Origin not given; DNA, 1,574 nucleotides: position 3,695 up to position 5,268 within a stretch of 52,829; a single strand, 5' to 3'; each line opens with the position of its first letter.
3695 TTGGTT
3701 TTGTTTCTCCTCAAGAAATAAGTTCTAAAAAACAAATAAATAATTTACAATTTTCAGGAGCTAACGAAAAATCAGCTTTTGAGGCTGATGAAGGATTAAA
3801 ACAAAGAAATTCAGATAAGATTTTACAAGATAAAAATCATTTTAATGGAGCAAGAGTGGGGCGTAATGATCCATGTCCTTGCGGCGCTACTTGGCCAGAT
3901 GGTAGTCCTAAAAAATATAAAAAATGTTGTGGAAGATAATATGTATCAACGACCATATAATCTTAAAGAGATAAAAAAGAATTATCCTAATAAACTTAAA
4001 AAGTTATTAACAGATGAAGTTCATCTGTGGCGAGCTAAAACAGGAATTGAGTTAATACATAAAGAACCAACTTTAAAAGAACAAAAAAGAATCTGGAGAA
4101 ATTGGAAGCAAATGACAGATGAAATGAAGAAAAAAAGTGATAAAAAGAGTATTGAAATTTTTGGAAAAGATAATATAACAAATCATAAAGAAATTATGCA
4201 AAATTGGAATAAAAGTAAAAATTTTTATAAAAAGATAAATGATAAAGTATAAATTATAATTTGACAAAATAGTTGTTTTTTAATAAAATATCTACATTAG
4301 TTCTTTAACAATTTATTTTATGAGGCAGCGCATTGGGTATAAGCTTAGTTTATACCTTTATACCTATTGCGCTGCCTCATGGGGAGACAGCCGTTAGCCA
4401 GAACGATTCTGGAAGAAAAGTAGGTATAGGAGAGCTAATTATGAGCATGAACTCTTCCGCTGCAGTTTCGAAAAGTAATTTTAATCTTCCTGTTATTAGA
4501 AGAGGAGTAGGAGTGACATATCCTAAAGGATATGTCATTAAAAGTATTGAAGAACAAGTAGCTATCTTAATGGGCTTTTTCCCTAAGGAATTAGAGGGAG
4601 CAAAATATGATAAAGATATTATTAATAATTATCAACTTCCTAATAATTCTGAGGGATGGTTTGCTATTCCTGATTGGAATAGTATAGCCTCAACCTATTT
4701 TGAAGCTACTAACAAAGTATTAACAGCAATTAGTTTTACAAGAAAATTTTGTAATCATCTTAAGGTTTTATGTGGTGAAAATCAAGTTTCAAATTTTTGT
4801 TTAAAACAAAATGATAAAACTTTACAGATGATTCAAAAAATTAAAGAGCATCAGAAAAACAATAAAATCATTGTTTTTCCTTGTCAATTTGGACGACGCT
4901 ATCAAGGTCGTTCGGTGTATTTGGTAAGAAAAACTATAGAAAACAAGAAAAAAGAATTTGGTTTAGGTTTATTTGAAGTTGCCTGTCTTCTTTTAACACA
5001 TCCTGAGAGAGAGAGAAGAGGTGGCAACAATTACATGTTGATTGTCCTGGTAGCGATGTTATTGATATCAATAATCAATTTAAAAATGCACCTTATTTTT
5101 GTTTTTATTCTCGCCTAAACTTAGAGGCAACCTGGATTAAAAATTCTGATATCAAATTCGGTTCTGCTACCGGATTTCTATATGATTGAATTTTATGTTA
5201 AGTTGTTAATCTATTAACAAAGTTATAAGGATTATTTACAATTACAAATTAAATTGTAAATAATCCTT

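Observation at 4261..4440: Complete copy B of the leader has its own consensus promoter, and the only difference from copy A is a structure-neutral 8-nt tandem duplication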

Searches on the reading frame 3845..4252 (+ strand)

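Call 6: search_protein_families(library=pfam, proteins=[window:3845-4252:+], max_evalue=1)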
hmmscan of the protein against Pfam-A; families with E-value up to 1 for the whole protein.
window:3845-4252:+ (135 aa): 2 families
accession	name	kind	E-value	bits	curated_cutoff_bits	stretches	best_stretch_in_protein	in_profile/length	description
PF22745.1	Nlig-Ia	-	0.0095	17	27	1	26-85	25-87/92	DNA ligase-like, N-terminal NAD+-binding domain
PF04577.19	Glyco_transf_61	-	0.09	13.5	27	1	33-124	23-113/137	Glycosyltransferase 61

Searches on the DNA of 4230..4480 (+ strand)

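Call 5: search_rna_families(source=window, start=4230, end=4480, threshold=evalue, max_evalue=10, show_alignments=4)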
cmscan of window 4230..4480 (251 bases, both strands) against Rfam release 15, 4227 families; matches with E-value up to 10: 8.
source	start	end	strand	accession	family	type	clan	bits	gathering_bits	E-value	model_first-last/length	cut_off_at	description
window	4320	4380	+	RF03957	mir-5856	Gene; miRNA;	-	30.3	90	8.9e-05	1-70/70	no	mir-5856 microRNA precursor family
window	4310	4389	+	RF00969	mir-556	Gene; miRNA;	-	29.4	84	0.00089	1-88/88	no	mir-556 microRNA precursor family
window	4320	4380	-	RF03957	mir-5856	Gene; miRNA;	-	26.9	90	0.00082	1-70/70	no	mir-5856 microRNA precursor family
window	4317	4382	+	RF03408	mir-5890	Gene; miRNA;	-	25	54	0.0017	1-78/78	no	mir-5890 microRNA precursor family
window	4318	4383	+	RF03806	mir-2007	Gene; miRNA;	-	19.5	100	0.15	1-90/90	no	mir-2007 microRNA precursor family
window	4321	4381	+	RF04146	mir-4742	Gene; miRNA;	-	19.5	85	0.35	1-85/85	no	mir-4742 microRNA precursor family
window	4254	4380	+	RF02686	RAGATH-6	Gene; ribozyme;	-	19.1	170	2.1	1-152/152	no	RAGATH-6 RNA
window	4394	4418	+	RF04306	HCV_SL8001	Cis-reg;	-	12.4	41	7.5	1-58/58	no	Hepatitis C virus stem-loop SL8001 RNA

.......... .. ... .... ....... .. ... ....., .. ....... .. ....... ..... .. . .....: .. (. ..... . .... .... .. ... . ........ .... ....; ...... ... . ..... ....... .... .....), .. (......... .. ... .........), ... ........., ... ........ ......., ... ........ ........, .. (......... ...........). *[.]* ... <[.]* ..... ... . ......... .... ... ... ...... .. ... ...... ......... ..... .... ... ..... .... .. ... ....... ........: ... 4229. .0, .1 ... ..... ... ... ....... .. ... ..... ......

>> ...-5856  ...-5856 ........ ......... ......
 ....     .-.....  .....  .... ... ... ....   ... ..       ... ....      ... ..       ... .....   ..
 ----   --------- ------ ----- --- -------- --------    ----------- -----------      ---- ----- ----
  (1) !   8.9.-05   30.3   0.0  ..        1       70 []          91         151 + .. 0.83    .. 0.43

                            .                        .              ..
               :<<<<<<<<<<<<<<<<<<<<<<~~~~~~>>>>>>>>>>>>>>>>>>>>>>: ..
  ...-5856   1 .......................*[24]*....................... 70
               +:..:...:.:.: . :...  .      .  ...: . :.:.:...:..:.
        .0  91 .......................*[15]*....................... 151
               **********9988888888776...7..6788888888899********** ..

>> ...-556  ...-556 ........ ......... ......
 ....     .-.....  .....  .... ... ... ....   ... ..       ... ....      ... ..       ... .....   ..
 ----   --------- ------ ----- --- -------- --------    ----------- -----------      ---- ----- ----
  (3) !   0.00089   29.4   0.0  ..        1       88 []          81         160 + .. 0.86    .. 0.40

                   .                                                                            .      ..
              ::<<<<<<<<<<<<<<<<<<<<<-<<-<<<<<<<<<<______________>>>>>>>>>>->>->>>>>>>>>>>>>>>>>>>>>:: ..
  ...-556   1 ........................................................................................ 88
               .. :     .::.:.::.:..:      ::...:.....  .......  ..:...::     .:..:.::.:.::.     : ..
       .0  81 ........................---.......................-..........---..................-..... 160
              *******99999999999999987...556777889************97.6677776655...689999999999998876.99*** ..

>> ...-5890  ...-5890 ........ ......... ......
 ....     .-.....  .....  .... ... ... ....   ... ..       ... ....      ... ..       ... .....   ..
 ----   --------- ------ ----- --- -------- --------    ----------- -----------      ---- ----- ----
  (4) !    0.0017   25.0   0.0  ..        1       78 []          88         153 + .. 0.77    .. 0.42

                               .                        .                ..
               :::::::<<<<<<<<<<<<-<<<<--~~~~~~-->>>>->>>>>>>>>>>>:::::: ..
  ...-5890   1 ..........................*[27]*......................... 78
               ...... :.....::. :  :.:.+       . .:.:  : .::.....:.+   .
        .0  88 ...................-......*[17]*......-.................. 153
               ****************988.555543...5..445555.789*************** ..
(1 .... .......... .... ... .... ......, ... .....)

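Call 35: build_rna_model(alignment_id=A3)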
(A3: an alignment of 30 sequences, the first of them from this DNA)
Model R1 built from alignment A3 (30 sequences, 111 columns); structure: RNAalifold consensus.
model positions 93; base pairs 28; branch points 1; effective number of sequences 3.42; information 0.614 bits per position. Calibrated on 0.2 Mb of random sequence (short: E-values are rough).
structure used (alignment columns):
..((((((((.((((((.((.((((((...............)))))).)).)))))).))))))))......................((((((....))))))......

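Call 36: search_with_rna_model(model_id=R1, sources=[window, L001, L002, L003, L004, L005, L006, L007, L008, L009, L010, L011, L012, L013, L014, L015, L016, L017, L018, L019, L020, L021, L022, L023, L024, L025, L026, L027, L028, L029, L030, L031, L032, L033, L034, L035, L036, L037, L038, L039, L040, L041, L042, L043, L044, L045, L046, L047, L048, L049, L050, L051, L052, L053, L054, L055, L056, L057, L058, L059, L060, L061, L062, L063, L064, L065, L066, L067, L068, L069, L070, L071, L072, L073, L074, L075, L076, L077, L078, L079, L080], max_evalue=1, make_alignment=true)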
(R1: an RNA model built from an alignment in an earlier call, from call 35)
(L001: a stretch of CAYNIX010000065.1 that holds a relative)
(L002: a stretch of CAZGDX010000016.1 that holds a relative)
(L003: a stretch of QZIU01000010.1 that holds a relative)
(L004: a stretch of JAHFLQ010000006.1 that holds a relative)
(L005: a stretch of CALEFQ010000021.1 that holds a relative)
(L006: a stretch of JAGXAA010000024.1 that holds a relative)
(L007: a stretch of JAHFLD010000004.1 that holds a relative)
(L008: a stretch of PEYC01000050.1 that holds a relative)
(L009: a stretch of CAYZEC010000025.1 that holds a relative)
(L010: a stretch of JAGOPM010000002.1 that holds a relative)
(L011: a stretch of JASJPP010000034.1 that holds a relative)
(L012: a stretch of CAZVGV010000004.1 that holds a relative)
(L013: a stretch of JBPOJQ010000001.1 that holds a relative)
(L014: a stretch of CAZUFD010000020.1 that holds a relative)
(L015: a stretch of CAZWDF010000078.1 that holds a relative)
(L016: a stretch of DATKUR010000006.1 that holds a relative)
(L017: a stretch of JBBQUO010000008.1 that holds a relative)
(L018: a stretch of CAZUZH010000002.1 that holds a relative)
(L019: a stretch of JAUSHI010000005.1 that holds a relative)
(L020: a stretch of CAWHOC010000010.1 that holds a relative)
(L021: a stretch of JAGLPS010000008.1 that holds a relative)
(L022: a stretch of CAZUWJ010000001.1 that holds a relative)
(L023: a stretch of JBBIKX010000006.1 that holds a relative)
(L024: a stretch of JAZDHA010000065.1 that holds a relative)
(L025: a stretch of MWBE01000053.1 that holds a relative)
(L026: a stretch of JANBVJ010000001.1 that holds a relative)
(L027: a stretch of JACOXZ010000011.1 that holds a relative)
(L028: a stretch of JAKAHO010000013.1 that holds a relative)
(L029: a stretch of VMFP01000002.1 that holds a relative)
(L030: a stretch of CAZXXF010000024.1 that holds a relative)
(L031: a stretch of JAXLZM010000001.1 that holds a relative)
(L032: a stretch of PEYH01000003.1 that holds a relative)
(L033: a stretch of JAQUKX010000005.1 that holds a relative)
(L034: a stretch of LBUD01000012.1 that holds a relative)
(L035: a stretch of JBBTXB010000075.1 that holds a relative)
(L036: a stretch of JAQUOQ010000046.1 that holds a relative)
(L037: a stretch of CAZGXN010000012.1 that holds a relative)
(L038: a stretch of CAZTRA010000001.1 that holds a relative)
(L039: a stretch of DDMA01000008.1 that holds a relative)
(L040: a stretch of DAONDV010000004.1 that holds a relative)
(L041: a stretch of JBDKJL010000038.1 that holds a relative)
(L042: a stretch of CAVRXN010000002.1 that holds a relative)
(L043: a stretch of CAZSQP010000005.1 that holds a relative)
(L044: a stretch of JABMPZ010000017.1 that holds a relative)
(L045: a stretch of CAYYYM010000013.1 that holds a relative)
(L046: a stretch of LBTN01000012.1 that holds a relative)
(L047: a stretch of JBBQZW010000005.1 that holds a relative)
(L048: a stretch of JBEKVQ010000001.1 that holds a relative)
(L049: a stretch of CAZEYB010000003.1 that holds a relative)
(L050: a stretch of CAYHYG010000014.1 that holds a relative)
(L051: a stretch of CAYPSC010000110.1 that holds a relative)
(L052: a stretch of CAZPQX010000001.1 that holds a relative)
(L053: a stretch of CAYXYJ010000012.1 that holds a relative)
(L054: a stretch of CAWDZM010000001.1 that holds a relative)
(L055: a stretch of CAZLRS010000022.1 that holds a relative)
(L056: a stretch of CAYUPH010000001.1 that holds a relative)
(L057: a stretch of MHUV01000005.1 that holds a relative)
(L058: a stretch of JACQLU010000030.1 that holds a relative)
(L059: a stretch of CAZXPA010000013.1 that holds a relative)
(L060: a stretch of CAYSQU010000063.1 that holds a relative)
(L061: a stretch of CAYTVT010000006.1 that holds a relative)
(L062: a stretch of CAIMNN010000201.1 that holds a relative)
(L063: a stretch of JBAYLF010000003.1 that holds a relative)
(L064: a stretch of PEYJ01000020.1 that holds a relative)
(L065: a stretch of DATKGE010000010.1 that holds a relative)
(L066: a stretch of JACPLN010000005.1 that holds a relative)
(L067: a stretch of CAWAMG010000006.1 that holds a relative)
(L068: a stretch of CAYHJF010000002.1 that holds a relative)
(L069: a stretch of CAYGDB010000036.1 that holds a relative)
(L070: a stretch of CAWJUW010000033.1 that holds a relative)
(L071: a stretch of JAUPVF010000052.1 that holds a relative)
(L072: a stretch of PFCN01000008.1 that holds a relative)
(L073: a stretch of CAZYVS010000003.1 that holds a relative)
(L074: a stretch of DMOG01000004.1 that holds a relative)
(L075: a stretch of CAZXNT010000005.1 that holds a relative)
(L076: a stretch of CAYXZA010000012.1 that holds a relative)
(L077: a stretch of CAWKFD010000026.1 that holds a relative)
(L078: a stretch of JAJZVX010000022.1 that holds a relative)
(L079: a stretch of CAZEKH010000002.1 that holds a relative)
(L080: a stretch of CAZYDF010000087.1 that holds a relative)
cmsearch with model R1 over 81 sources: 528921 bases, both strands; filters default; matches with E-value up to 1: 83.
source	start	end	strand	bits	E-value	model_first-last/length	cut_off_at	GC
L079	2864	2958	+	86.4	3.1e-18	1-93/93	no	0.48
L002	2871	2964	+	86.1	3.7e-18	1-93/93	no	0.49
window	18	110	+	84.6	8.4e-18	1-93/93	no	0.45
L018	2868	2963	+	83.7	1.4e-17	1-93/93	no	0.44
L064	434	529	+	83.3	1.8e-17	1-93/93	no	0.51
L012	2861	2955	+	82.6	2.6e-17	1-93/93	no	0.48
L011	2801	2894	+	82.5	2.8e-17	1-93/93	no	0.48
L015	1365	1462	+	81.9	3.8e-17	1-93/93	no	0.46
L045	2331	2424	+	81.4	5.2e-17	1-93/93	no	0.51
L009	2872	2965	+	80.9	6.9e-17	1-93/93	no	0.47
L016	2867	2963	+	80.4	9.1e-17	1-93/93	no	0.46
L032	2862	2960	+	79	1.9e-16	1-93/93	no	0.52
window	4318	4418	+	77.7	4e-16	1-93/93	no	0.46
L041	2868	2958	+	77.2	5.2e-16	1-93/93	no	0.56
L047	45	134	+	76.8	6.5e-16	1-93/93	no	0.46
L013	2865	2959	+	76.7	7.2e-16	1-93/93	no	0.44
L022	2887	2976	+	76.7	7.2e-16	1-93/93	no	0.39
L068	2866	2957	+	76.5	7.7e-16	1-93/93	no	0.54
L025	2870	2966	+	75.5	1.4e-15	1-93/93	no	0.54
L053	2865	2957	+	73.9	3.4e-15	1-93/93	no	0.49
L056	1933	2025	+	71.9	1e-14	1-93/93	no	0.49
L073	2868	2959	+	70.1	2.8e-14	1-93/93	no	0.48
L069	67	157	+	69.9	3.2e-14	1-93/93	no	0.47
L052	2868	2957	+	69.5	3.8e-14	1-93/93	no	0.5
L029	2875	2966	+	69.3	4.4e-14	1-93/93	no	0.45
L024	2455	2550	+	69.2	4.6e-14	1-93/93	no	0.51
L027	2860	2954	+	67.4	1.3e-13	1-93/93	no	0.54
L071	1174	1260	+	66.2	2.5e-13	1-93/93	no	0.46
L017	2874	2963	+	63.7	1e-12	1-93/93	no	0.47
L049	2701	2791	+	58.6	1.7e-11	1-93/93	no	0.46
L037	2886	2979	+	56.9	4.4e-11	1-93/93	no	0.52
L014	2854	2948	+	55.5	9.5e-11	1-93/93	no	0.42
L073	2849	2922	-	48.9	3.7e-09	1-93/93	no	0.39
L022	2874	2942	-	45.3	2.9e-08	1-93/93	no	0.29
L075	2898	2989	+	44.3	5e-08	1-93/93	no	0.34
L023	2861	2957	+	44.3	5.1e-08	1-93/93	no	0.47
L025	2840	2928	-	44.1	5.7e-08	1-93/93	no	0.42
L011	2768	2858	-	43.4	8.3e-08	1-93/93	no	0.35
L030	75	171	+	43.3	8.8e-08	1-93/93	no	0.57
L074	2258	2353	+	42.5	1.3e-07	1-93/93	no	0.47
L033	2869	2966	+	42.3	1.6e-07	1-93/93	no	0.4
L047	36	99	-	42.2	1.6e-07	1-93/93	no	0.41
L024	2429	2511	-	38.2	1.5e-06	1-93/93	no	0.45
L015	1330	1425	-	37.5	2.2e-06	1-93/93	no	0.41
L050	2783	2896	+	37.2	2.6e-06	1-93/93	no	0.47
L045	2324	2388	-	36.8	3.2e-06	1-93/93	no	0.45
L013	2838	2923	-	36.4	4.2e-06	1-93/93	no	0.33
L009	2859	2928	-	36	5.3e-06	1-93/93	no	0.41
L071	1156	1227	-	35.6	6.3e-06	1-93/93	no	0.38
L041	2856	2923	-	35.6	6.4e-06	1-93/93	no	0.56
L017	2865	2927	-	35.5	6.8e-06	1-93/93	no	0.38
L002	2858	2928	-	35.4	7.2e-06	1-93/93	no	0.42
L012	2827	2919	-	35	8.8e-06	1-93/93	no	0.39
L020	2750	2830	+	35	9e-06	1-93/93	no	0.52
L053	2850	2922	-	34.3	1.4e-05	1-93/93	no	0.44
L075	2880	2953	-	34.1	1.5e-05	1-93/93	no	0.26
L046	2882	2981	+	33.9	1.7e-05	1-93/93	no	0.45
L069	45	121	-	33.9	1.7e-05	1-93/93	no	0.42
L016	2852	2925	-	33.8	1.8e-05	1-93/93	no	0.38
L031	2844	2945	+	33.4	2.1e-05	1-93/93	no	0.52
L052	2838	2922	-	33.3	2.3e-05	1-93/93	no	0.44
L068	2856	2921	-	33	2.7e-05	1-93/93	no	0.48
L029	2865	2929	-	32.9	2.8e-05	1-93/93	no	0.43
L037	2850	2941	-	32.6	3.5e-05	1-93/93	no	0.37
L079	2852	2921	-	31.7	5.7e-05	1-93/93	no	0.44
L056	1917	1990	-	31.6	6e-05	1-93/93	no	0.45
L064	407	492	-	31.5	6.3e-05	1-93/93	no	0.4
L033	2853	2928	-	30.1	0.00014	1-93/93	no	0.33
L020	2732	2804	-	29.4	0.0002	1-93/93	no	0.45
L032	2853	2922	-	27.2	0.00069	1-93/93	no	0.49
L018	2835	2926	-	26.8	0.00088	1-93/93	no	0.35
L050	2754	2838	-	26.6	0.00098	1-93/93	no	0.31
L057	2844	2905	+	26.6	0.00098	1-93/93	no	0.4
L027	2849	2917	-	25.8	0.0016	1-93/93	no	0.43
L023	2826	2921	-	24.6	0.003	1-93/93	no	0.36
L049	2684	2756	-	22.5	0.0099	1-93/93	no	0.44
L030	46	135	-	21.7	0.015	1-93/93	no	0.46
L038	2898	2957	+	20.9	0.024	1-93/93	no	0.5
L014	2833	2910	-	20.6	0.028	1-93/93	no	0.31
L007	2897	2956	+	18.4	0.093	1-93/93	no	0.48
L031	2817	2911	-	18.2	0.1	1-93/93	no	0.47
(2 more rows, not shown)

Alignment A4: 83 matches aligned to the model, 161 columns, each read 5' to 3' on its own strand. Consensus structure (alignment columns), stored with it:
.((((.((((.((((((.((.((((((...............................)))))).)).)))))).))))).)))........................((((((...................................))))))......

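Call 55: search_with_rna_model(model_id=R1, sources=[L084, L085, L086, L087, L088, L089, L090, L091, L092, L093, L094, L095, L096, L097, L098, L099, L100, L101, L102, L103, L104, L105, L106, L107, L108, L109, L110, L111, L112, L113, L114, L115, L116, L117, L118, L119, L120, L121, L122, L123, L124, L125, L126, L127, L128, L129, L130, L131, L132, L133, L134, L135, L136, L137, L138, L139, L140, L141, L142, L143, L144, L145, L146, L147, L148, L149, L150, L151, L152, L153, L154, L155, L156, L157, L158, L159, L160, L161, L162, L163, L164, L165, L166, L167, L168, L169, L170, L171, L172, L173, L174, L175, L176, L177, L178, L179, L180, L181, L182, L183], max_evalue=1e-8)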
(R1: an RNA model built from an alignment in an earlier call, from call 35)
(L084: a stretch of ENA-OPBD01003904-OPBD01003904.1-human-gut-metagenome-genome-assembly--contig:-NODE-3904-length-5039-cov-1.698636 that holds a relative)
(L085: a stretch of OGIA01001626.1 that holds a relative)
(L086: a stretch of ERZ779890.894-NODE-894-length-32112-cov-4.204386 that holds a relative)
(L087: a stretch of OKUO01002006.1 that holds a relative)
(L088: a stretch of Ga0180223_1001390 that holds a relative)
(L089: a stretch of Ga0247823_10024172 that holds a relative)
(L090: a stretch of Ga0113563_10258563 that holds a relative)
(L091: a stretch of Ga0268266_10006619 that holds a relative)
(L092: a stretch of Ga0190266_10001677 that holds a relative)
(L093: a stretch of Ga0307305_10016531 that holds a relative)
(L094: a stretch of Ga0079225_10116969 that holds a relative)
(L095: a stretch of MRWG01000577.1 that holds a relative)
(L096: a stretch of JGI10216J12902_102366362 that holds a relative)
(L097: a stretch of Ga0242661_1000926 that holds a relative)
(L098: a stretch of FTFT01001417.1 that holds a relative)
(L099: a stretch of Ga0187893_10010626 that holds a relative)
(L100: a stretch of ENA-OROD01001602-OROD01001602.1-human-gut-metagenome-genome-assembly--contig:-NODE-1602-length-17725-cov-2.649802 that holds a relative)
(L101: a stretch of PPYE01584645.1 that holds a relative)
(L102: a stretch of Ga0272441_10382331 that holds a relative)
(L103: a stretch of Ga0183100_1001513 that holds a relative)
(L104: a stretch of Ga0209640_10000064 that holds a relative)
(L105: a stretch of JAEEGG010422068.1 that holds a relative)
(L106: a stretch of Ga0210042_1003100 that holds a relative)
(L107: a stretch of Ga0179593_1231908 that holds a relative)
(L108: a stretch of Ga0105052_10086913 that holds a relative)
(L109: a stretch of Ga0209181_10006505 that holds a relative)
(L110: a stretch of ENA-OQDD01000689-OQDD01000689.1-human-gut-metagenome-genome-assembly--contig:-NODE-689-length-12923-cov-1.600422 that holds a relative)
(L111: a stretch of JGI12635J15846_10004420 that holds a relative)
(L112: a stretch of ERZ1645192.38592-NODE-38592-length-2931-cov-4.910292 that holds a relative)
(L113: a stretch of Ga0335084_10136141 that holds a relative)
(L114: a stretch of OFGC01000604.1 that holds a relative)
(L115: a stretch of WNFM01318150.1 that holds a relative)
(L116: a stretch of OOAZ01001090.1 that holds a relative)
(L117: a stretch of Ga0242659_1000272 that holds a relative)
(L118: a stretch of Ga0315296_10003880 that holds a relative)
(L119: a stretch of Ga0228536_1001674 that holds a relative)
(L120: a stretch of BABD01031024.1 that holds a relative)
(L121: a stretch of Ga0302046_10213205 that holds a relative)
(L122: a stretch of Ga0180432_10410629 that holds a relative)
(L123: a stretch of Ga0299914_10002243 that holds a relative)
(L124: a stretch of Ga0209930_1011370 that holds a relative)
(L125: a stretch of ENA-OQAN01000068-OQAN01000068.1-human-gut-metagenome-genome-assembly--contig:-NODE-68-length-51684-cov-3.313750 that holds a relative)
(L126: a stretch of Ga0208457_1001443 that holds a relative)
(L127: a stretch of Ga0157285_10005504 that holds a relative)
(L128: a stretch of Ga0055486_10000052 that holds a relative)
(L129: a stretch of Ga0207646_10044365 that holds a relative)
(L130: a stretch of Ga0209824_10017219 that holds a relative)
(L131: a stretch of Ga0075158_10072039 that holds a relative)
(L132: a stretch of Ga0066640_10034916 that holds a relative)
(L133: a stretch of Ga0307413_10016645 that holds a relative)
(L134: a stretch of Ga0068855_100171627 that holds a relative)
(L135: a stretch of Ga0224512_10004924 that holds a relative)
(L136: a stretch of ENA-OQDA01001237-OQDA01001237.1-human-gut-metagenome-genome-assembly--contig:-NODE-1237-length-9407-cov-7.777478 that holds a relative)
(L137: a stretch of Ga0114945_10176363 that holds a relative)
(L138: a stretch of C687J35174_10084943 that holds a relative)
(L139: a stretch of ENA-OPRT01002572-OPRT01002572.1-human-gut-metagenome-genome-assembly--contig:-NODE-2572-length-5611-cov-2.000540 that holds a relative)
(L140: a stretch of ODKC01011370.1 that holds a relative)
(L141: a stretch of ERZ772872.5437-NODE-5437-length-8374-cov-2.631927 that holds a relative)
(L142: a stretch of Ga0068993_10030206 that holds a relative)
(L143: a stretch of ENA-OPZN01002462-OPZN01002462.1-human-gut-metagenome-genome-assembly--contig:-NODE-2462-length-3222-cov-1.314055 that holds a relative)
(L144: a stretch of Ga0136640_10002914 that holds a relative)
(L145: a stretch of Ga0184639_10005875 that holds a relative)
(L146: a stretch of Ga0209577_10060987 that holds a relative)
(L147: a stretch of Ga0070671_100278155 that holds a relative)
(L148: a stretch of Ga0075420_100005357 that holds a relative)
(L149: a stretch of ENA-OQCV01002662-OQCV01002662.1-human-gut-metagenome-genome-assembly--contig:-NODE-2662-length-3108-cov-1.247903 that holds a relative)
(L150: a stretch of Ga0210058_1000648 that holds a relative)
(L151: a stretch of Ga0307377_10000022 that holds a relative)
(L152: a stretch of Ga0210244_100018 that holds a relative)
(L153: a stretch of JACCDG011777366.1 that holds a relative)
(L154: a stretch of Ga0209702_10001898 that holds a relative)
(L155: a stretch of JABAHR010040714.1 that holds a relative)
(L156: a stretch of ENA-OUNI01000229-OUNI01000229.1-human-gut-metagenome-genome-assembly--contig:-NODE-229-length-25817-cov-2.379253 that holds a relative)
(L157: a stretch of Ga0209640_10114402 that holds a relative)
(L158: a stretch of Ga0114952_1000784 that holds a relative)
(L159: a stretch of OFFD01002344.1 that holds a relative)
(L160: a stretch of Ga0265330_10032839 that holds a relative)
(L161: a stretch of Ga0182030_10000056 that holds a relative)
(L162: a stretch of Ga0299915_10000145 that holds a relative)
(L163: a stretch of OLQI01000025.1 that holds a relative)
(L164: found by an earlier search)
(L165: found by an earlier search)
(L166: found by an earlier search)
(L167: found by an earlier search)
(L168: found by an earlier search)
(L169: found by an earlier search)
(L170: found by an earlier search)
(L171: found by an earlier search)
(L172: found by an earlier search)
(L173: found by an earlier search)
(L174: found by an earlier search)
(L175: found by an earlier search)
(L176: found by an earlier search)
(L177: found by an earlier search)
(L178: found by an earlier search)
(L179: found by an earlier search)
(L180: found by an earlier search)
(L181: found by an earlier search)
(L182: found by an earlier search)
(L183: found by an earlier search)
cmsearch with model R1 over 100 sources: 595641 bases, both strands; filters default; matches with E-value up to 1e-8: 10.
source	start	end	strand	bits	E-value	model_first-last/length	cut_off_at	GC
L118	496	593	+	88.3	1.2e-18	1-93/93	no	0.46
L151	2092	2188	+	80.4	1e-16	1-93/93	no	0.46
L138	2023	2118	+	73.5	4.7e-15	1-93/93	no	0.47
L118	7663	7761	-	73.1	5.8e-15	1-93/93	no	0.48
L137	925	1015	-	70.7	2.2e-14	1-93/93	no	0.56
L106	11500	11596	-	70.2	3e-14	1-93/93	no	0.56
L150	14159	14255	-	70.2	3e-14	1-93/93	no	0.56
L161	6341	6437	-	66.9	1.9e-13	1-93/93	no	0.43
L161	7465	7566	-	65.1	5e-13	1-93/93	no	0.5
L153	2483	2577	+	61.4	4.1e-12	1-93/93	no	0.44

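Call 56: search_with_rna_model(model_id=R1, sources=[L184, L185, L186, L187, L188, L189, L190, L191, L192, L193, L194, L195, L196, L197, L198, L199, L200, L201, L202, L203, L081, L118, L161], max_evalue=0.000001)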
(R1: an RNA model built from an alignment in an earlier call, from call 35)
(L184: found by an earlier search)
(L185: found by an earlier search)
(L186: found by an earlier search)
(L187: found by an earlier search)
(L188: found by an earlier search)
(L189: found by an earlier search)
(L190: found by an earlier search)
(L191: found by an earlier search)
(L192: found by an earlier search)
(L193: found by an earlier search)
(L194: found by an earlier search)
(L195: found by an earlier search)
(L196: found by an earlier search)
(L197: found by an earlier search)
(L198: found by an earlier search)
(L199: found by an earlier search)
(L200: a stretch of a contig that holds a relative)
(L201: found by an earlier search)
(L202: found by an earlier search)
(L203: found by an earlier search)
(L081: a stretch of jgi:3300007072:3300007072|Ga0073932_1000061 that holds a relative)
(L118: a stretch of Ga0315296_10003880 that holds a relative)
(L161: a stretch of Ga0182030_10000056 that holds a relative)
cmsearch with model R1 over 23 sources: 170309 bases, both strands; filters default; matches with E-value up to 0.000001: 8.
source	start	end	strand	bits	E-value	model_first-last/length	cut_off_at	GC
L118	496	593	+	88.3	3.5e-19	1-93/93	no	0.46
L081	9887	9979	+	80.9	2.2e-17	1-93/93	no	0.44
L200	1728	1826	+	79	6.1e-17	1-93/93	no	0.52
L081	14187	14287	+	77.7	1.3e-16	1-93/93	no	0.46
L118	7663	7761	-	73.1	1.7e-15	1-93/93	no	0.48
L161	6341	6437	-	66.9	5.5e-14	1-93/93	no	0.43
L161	7465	7566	-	65.1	1.4e-13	1-93/93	no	0.5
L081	9879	9943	-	38.3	4.5e-07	1-93/93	no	0.37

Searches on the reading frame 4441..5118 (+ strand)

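Call 6: search_protein_families(library=pfam, proteins=[window:4441-5118:+], max_evalue=1)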
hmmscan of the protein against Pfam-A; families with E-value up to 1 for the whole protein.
window:4441-5118:+ (225 aa): 2 families
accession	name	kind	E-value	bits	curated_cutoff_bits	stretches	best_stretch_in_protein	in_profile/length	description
PF06115.17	DUF956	-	0.031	14.5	26.9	1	88-142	51-105/117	Domain of unknown function (DUF956)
PF22740.1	PapZ_C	-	0.1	13.2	27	1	110-171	50-108/121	RapZ C-terminal domain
